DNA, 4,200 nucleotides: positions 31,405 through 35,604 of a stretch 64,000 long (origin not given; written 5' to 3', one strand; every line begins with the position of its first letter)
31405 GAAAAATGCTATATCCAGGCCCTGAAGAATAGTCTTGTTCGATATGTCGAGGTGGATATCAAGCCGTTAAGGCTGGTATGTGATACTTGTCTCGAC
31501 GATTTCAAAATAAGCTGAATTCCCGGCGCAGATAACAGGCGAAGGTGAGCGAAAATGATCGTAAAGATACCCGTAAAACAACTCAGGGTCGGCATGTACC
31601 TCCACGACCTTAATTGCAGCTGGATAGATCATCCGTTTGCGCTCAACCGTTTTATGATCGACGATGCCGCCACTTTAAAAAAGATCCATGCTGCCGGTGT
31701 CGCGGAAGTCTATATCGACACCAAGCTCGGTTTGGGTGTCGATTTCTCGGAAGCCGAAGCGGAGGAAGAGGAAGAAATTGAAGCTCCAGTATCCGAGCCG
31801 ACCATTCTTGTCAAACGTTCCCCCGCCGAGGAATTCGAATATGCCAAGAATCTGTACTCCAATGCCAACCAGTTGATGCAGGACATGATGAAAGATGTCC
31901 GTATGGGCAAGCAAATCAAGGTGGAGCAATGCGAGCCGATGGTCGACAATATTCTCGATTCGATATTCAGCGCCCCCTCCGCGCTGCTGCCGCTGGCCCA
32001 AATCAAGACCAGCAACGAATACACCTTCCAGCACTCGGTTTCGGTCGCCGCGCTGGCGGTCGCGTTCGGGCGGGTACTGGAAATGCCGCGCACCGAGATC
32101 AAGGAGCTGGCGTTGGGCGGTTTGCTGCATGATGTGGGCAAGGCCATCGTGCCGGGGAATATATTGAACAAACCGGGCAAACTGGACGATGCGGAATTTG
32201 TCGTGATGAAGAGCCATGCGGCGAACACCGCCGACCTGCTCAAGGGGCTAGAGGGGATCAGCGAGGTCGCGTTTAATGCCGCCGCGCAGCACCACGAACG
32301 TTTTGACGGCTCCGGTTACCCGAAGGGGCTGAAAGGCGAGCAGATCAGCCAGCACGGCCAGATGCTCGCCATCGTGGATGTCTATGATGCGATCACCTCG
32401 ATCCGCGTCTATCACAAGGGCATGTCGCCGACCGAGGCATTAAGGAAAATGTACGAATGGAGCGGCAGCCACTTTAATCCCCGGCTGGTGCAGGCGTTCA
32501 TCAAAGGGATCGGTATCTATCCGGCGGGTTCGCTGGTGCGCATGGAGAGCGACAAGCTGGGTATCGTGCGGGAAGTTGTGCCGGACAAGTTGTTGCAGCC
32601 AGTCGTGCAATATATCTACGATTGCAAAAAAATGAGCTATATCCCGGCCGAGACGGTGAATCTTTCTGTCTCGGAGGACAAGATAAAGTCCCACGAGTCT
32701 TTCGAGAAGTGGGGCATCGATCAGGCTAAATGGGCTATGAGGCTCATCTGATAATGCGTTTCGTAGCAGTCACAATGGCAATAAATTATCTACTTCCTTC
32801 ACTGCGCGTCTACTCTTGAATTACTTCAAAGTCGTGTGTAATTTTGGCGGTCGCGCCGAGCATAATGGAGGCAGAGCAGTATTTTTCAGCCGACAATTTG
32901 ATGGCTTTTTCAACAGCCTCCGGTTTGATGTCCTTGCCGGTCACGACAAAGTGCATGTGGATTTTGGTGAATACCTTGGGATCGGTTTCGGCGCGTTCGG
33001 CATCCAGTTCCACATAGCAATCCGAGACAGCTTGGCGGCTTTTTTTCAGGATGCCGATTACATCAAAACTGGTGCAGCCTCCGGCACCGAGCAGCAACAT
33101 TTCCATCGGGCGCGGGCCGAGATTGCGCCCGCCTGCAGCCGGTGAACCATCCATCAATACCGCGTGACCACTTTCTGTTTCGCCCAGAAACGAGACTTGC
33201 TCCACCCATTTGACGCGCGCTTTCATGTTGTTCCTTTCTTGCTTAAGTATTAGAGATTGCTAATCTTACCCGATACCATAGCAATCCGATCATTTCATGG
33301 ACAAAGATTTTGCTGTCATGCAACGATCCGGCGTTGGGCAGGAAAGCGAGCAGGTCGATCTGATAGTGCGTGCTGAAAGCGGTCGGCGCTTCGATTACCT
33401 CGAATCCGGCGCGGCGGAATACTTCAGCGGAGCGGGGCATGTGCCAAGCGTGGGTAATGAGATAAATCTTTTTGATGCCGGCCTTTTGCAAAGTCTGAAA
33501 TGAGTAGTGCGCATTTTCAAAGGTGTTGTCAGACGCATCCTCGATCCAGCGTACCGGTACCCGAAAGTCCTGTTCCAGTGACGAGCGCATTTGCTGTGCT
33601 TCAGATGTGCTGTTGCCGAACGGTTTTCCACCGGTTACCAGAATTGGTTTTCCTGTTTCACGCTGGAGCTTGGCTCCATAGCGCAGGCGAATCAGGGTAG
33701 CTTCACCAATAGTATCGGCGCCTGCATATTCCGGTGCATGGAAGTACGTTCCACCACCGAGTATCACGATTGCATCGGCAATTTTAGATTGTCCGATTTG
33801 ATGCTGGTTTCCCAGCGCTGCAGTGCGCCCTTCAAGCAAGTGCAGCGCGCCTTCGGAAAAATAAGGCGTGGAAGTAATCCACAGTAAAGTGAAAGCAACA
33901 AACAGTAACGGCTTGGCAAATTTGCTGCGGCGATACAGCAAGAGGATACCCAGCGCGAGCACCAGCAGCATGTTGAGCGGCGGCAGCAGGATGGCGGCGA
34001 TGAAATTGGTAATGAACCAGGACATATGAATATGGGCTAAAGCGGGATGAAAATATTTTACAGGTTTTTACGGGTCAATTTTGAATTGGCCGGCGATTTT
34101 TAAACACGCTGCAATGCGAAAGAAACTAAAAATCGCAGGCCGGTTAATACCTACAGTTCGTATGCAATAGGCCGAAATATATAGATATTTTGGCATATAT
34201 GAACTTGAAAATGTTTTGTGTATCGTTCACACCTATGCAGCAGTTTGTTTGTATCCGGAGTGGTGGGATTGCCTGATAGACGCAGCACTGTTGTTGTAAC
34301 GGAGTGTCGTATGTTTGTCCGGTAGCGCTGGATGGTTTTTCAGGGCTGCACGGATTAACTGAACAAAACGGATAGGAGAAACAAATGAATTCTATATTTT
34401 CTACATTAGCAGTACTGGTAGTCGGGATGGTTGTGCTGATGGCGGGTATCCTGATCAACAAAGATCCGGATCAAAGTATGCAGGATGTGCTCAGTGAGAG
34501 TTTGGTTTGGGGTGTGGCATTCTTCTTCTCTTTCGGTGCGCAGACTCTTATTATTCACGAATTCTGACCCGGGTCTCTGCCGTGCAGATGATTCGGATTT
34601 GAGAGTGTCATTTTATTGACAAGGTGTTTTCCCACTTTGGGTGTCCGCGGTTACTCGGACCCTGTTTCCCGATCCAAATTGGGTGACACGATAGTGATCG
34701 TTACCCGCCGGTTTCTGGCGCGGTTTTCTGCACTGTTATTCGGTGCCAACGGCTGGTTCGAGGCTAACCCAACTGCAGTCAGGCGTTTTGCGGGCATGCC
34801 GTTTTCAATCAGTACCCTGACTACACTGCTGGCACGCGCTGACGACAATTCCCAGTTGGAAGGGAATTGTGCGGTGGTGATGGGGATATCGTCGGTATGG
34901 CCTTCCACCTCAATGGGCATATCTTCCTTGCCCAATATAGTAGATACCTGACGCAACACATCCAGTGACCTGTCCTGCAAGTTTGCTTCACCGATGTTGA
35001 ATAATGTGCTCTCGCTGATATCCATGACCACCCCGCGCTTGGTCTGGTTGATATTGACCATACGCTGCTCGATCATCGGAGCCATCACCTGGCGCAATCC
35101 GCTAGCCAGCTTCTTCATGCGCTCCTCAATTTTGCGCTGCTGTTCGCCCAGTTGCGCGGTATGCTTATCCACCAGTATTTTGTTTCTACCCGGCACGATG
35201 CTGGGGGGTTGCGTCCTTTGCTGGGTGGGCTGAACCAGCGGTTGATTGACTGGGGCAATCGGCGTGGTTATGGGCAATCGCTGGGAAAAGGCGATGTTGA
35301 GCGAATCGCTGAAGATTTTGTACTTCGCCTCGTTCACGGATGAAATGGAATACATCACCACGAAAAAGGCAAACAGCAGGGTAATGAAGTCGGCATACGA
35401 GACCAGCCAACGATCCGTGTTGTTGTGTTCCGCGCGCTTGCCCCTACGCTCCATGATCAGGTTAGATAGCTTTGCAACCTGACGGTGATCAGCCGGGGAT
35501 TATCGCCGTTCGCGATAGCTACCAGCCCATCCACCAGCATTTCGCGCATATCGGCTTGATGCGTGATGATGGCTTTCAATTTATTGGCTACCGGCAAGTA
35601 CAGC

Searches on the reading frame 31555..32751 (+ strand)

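Call 78: search_protein_families(library=pfam, proteins=[window:31555-32751:+], max_evalue=0.001)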
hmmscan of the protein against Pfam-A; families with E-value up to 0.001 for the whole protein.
window:31555-32751:+ (398 aa): 3 families
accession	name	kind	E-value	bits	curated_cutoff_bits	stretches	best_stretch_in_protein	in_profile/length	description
PF11871.13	DUF3391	-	1.1e-34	120.3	27.8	1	3-126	2-136/136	Domain of unknown function (DUF3391)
PF13487.12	HD_5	-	3.3e-34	118.5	27.2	1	151-311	8-170/170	HD domain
PF01966.28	HD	-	7.2e-19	68.6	22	1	157-279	1-115/116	HD domain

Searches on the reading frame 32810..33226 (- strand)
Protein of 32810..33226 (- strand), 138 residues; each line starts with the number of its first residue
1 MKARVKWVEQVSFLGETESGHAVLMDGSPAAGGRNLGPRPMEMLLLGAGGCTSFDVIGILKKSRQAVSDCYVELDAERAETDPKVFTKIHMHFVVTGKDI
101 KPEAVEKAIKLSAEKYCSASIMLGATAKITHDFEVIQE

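Call 78: search_protein_families(library=pfam, proteins=[window:32810-33226:-], max_evalue=0.001)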
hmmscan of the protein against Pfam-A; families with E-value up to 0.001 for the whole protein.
window:32810-33226:- (138 aa): 1 family
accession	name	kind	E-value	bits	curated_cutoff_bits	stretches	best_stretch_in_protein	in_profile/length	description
PF02566.24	OsmC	-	1.1e-18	67.9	27.5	1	34-131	2-99/100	OsmC-like protein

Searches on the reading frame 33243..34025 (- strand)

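Call 78: search_protein_families(library=pfam, proteins=[window:33243-34025:-], max_evalue=0.001)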
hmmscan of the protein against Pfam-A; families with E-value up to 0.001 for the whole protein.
window:33243-34025:- (260 aa): 1 family
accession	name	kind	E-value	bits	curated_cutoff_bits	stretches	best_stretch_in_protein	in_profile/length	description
PF02698.23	DUF218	-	3.6e-30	105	27.6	1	84-247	1-133/133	DUF218 domain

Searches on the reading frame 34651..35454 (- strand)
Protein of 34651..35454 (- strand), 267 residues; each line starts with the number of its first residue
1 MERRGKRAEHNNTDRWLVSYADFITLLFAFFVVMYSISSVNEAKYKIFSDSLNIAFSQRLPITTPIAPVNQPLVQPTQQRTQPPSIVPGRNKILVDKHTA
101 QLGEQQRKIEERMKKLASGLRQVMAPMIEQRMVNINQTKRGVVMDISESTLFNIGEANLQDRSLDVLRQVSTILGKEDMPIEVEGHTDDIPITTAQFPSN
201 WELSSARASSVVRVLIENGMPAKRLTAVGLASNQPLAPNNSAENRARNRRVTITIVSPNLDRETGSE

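Call 80: search_protein_families(library=pfam, proteins=[window:34651-35454:-], max_evalue=0.00001)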
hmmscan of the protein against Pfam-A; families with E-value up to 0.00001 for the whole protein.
window:34651-35454:- (267 aa): 2 families
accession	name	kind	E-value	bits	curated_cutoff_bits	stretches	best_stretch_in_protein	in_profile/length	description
PF13677.11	MotB_plug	-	3.3e-21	75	24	1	6-56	8-58/58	Membrane MotB of proton-channel complex MotA/MotB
PF00691.25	OmpA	-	3e-19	69.6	27.2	1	151-249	1-98/98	OmpA family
